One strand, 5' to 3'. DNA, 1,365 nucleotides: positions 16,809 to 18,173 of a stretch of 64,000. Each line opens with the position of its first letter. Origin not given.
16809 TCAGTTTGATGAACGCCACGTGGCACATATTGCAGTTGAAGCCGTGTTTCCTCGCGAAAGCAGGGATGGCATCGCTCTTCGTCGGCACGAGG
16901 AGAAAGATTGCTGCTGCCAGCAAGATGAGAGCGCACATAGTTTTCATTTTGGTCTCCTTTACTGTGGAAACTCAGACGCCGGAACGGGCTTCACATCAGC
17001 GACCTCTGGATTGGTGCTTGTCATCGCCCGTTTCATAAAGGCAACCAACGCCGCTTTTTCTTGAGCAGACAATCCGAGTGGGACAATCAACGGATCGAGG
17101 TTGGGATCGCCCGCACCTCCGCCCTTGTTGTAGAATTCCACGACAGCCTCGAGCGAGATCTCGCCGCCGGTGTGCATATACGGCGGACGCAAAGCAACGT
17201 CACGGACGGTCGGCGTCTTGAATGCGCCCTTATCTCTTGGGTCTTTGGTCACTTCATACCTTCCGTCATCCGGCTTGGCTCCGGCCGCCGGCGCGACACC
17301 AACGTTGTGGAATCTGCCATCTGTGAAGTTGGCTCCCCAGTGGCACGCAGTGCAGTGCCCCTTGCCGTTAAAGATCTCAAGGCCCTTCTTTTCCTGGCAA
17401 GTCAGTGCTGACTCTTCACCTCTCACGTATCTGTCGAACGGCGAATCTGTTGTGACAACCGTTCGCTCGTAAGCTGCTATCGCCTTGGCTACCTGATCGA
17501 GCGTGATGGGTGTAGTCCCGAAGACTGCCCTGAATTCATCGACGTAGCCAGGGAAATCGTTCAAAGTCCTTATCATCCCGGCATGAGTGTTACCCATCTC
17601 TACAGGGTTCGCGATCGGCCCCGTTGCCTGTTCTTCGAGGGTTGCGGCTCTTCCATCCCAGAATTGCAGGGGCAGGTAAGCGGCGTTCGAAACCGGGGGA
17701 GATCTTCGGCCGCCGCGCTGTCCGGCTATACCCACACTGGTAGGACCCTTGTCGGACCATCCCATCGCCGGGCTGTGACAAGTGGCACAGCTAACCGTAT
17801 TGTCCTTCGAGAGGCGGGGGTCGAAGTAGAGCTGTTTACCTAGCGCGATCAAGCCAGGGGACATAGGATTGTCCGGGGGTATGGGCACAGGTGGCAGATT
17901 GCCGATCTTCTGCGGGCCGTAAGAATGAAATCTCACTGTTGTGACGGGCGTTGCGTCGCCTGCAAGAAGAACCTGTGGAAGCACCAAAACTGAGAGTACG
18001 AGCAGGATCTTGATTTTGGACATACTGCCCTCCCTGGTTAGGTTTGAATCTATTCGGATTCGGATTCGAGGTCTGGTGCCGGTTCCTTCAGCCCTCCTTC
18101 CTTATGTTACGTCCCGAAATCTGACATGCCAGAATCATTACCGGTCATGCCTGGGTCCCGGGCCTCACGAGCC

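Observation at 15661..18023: Diheme cytochrome c peroxidase operonic with a Cyc2-like fused cytochrome-porin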

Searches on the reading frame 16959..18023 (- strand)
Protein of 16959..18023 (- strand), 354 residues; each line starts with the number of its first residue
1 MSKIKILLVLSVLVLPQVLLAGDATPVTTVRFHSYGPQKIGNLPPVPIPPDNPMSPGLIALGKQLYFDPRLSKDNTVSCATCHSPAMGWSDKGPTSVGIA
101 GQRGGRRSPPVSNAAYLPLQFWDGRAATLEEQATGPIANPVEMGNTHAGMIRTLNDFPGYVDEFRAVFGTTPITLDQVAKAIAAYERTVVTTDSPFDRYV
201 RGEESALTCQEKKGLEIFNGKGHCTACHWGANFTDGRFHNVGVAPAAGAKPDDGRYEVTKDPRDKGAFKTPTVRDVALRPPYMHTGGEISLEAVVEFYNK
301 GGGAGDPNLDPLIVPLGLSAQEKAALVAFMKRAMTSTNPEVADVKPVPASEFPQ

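Call 3: search_protein_families(library=pfam, proteins=[window:16959-18023:-], max_evalue=1)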
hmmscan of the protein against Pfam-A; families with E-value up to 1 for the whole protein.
window:16959-18023:- (354 aa): 7 families
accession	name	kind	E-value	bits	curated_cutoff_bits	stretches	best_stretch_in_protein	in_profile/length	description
PF03150.19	CCP_MauG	-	5.3e-59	199.6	25.6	1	59-204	4-148/149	Di-haem cytochrome c peroxidase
PF00034.26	Cytochrom_C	-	1.7e-05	26.5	21.3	2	60-140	2-59/90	Cytochrome c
PF09086.16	DUF1924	-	0.0097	16.7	22.5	1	61-86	10-36/96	Domain of unknown function (DUF1924)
PF14522.11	Cytochrome_C7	-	0.022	15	24.8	0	75-86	12-23/67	Cytochrome c7 and related cytochrome c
PF22113.1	Mtrc-MtrF_II-IV_dom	-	0.12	12.4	30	0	74-86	154-166/176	Outer membrane cytochrome MtrC/MtrF-like, domains II/IV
PF09699.15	Paired_CXXCH_1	-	0.39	10.9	20.6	0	78-86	8-16/41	Doubled CXXCH motif (Paired_CXXCH_1)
PF13442.11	Cytochrome_CBB3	-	0.81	10.5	27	0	78-88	13-24/68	Cytochrome C oxidase, cbb3-type, subunit III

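Call 4: search_protein_families(library=ncbifam, proteins=[window:16959-18023:-], max_evalue=1)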
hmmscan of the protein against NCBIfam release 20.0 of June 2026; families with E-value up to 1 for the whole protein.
window:16959-18023:- (354 aa): 7 families
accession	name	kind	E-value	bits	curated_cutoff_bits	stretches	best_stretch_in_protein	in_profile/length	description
TIGR03791.1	TTQ_mauG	equivalog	1.1e-73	248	443.85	1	58-332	5-277/291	tryptophan tryptophylquinone biosynthesis enzyme MauG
TIGR04039.1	MXAN_0977_Heme2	hypoth_equivalog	1.6e-66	224.7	362.85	1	48-332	1-320/336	MbnH family di-heme enzyme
TIGR03981.2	SAM_quin_mod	hypoth_equivalog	6.8e-42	143.8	340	2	171-298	225-358/411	His-Xaa-Ser system-associated MauG-like protein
NF052341.1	hydrazine_gamma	equivalog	1.2e-05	24.4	625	1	178-242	168-235/339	hydrazine synthase subunit gamma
NF052342.1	hydrazine_BC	exception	0.00084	17.6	1250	1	179-242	520-586/690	hydrazine synthase subunit beta-gamma fusion subunit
NF033864.1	cytochrome579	equivalog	0.07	12.9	280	1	212-237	50-75/179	cytochrome 579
TIGR04484.1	thiosulf_SoxA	equivalog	0.16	11.2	110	1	46-88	95-135/212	sulfur oxidation c-type cytochrome SoxA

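Call 29: search_solved_structures(query=window:16959-18023:-, max_evalue=0.001, show_alignments=0)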
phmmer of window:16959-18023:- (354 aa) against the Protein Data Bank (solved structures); distinct sequences matched with E-value up to 0.001: 30.
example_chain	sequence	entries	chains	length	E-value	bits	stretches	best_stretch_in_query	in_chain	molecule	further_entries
4aal_A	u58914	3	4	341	4.4e-63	216.8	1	46-298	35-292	CYTOCHROME C551 PEROXIDASE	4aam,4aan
3hq9_A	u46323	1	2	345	6.1e-63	216.4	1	46-297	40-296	Cytochrome c551 peroxidase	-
2c1u_A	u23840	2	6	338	6.2e-63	216.4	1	49-296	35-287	DI-HAEM CYTOCHROME C PEROXIDASE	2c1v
4aao_A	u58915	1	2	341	6.6e-63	216.3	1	46-298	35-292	CYTOCHROME C551 PEROXIDASE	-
3hq8_A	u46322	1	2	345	4.2e-62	213.6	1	46-297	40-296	Cytochrome c551 peroxidase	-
3hq6_A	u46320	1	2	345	7.4e-62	212.8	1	46-297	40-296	Cytochrome c551 peroxidase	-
1nml_A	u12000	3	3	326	1.1e-61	212.3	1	44-298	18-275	di-haem cytochrome c peroxidase | Cytochrome c peroxidase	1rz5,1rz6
1eb7_A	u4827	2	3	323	2.5e-61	211.1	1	52-295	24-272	CYTOCHROME C551 PEROXIDASE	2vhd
3hq7_A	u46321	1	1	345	1.7e-60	208.3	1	46-297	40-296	Cytochrome c551 peroxidase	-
1iqc_A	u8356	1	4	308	3.4e-60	207.4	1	42-298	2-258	di-heme peroxidase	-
3o5c_A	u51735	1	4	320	1.8e-59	204.9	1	44-295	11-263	Cytochrome c551 peroxidase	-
9qdt_A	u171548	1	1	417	1.5e-53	185.5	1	41-297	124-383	Probable cytochrome c peroxidase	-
1zzh_A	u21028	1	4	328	7.6e-53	183.2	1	49-326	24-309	cytochrome c peroxidase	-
6qkn_A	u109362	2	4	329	4.5e-52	180.6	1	52-302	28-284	Cytochrome-c peroxidase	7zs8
6fu3_A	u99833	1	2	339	4.9e-52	180.5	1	52-302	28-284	Protein CcpR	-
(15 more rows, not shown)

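Call 30: search_solved_structures(query=window:16959-18023:-, max_evalue=1e-50, show_alignments=3)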
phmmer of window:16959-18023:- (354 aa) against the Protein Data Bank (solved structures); distinct sequences matched with E-value up to 1e-50: 15.
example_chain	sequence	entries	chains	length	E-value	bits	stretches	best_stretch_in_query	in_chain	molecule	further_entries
4aal_A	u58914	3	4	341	4.4e-63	216.8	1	46-298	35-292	CYTOCHROME C551 PEROXIDASE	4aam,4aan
3hq9_A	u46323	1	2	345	6.1e-63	216.4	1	46-297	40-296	Cytochrome c551 peroxidase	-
2c1u_A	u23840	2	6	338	6.2e-63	216.4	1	49-296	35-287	DI-HAEM CYTOCHROME C PEROXIDASE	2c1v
4aao_A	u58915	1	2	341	6.6e-63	216.3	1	46-298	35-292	CYTOCHROME C551 PEROXIDASE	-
3hq8_A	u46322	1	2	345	4.2e-62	213.6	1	46-297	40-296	Cytochrome c551 peroxidase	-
3hq6_A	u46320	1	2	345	7.4e-62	212.8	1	46-297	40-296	Cytochrome c551 peroxidase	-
1nml_A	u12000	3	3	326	1.1e-61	212.3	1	44-298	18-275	di-haem cytochrome c peroxidase | Cytochrome c peroxidase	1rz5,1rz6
1eb7_A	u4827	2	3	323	2.5e-61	211.1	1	52-295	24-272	CYTOCHROME C551 PEROXIDASE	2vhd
3hq7_A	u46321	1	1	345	1.7e-60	208.3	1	46-297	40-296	Cytochrome c551 peroxidase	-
1iqc_A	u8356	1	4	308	3.4e-60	207.4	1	42-298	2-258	di-heme peroxidase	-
3o5c_A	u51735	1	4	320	1.8e-59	204.9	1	44-295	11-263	Cytochrome c551 peroxidase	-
9qdt_A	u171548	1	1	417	1.5e-53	185.5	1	41-297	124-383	Probable cytochrome c peroxidase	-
1zzh_A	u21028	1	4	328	7.6e-53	183.2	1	49-326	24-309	cytochrome c peroxidase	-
6qkn_A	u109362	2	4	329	4.5e-52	180.6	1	52-302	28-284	Cytochrome-c peroxidase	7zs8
6fu3_A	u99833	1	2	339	4.9e-52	180.5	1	52-302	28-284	Protein CcpR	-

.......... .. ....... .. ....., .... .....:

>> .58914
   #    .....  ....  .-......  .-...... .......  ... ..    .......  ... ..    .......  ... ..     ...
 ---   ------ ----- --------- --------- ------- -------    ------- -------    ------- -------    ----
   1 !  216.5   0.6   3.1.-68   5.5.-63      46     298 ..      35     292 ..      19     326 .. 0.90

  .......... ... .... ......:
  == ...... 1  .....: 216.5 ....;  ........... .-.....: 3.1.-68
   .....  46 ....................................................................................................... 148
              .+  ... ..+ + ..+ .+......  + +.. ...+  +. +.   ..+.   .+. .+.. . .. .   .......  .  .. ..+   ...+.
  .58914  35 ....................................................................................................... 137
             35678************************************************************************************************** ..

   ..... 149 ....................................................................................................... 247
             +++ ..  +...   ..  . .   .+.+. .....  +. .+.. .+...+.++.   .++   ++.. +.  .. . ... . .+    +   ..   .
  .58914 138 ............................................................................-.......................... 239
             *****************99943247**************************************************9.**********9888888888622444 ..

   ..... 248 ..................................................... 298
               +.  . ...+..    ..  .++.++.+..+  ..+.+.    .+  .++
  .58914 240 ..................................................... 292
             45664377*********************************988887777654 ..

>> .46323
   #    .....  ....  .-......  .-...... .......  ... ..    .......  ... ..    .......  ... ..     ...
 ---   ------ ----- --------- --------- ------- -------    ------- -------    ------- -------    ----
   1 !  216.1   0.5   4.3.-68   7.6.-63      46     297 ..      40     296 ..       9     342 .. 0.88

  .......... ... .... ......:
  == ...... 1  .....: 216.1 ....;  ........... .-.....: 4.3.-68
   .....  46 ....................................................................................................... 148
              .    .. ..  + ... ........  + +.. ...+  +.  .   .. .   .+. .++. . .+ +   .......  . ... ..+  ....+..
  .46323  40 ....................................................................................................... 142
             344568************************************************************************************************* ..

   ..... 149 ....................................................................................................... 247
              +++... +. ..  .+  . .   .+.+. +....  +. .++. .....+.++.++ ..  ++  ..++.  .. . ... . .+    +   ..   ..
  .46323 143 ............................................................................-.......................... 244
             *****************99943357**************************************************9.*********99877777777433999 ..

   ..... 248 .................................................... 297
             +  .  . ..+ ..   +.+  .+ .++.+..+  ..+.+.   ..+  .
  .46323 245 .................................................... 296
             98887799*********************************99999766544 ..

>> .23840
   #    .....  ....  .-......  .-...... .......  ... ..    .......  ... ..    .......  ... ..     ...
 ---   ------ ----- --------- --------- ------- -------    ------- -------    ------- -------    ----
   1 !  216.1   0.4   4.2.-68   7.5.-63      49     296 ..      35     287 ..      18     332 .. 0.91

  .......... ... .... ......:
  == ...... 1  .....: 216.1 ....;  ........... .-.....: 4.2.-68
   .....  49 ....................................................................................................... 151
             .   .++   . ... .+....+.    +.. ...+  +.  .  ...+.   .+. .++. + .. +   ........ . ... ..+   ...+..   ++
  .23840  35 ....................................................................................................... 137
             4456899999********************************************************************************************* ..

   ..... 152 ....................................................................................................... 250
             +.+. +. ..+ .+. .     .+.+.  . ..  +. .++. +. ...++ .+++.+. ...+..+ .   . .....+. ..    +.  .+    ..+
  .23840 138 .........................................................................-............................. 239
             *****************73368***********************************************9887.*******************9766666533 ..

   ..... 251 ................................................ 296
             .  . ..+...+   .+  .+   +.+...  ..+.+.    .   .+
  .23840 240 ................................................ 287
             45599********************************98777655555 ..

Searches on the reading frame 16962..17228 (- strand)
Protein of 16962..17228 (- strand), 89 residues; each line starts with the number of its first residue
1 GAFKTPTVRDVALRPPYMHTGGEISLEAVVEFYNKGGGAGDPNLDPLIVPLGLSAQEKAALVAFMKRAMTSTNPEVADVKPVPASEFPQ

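Call 40: search_solved_structures(query=window:16962-17228:-, max_evalue=10, show_alignments=5)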
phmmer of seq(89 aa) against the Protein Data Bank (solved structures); distinct sequences matched with E-value up to 10: 24.
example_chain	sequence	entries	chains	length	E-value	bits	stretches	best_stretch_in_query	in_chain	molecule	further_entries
6e1c_A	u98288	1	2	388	6.8e-10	42.4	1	1-68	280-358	Di-heme enzyme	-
4o1q_A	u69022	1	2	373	0.00052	23.6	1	1-36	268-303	Methylamine utilization protein MauG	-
3rn0_A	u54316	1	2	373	0.00059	23.4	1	1-36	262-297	Methylamine utilization protein MauG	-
3rn1_A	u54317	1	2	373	0.00059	23.4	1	1-36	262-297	Methylamine utilization protein MauG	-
4l1q_A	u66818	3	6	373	0.00059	23.4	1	1-36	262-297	Methylamine utilization protein MauG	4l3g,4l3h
3rlm_A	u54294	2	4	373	0.00059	23.4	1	1-36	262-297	Methylamine utilization protein MauG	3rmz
3l4m_A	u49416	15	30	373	0.00059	23.4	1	1-36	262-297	Methylamine utilization protein mauG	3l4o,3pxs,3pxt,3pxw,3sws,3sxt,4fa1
4y5r_A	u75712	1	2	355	0.00066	23.3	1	1-36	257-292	Methylamine utilization protein MauG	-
3sjl_A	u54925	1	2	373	0.001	22.7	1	1-36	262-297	Methylamine utilization protein mauG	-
3svw_A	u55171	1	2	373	0.001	22.7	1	1-36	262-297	Methylamine utilization protein MauG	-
3sle_A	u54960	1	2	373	0.0011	22.6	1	1-36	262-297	Methylamine utilization protein MauG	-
3orv_A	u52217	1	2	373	0.003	21.2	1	1-36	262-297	Methylamine utilization protein mauG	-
1iqc_A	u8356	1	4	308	0.0046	20.6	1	2-33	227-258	di-heme peroxidase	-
3o5c_A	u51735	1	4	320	0.2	15.3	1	2-31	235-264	Cytochrome c551 peroxidase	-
1nml_A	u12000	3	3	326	0.47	14.2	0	3-33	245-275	di-haem cytochrome c peroxidase | Cytochrome c peroxidase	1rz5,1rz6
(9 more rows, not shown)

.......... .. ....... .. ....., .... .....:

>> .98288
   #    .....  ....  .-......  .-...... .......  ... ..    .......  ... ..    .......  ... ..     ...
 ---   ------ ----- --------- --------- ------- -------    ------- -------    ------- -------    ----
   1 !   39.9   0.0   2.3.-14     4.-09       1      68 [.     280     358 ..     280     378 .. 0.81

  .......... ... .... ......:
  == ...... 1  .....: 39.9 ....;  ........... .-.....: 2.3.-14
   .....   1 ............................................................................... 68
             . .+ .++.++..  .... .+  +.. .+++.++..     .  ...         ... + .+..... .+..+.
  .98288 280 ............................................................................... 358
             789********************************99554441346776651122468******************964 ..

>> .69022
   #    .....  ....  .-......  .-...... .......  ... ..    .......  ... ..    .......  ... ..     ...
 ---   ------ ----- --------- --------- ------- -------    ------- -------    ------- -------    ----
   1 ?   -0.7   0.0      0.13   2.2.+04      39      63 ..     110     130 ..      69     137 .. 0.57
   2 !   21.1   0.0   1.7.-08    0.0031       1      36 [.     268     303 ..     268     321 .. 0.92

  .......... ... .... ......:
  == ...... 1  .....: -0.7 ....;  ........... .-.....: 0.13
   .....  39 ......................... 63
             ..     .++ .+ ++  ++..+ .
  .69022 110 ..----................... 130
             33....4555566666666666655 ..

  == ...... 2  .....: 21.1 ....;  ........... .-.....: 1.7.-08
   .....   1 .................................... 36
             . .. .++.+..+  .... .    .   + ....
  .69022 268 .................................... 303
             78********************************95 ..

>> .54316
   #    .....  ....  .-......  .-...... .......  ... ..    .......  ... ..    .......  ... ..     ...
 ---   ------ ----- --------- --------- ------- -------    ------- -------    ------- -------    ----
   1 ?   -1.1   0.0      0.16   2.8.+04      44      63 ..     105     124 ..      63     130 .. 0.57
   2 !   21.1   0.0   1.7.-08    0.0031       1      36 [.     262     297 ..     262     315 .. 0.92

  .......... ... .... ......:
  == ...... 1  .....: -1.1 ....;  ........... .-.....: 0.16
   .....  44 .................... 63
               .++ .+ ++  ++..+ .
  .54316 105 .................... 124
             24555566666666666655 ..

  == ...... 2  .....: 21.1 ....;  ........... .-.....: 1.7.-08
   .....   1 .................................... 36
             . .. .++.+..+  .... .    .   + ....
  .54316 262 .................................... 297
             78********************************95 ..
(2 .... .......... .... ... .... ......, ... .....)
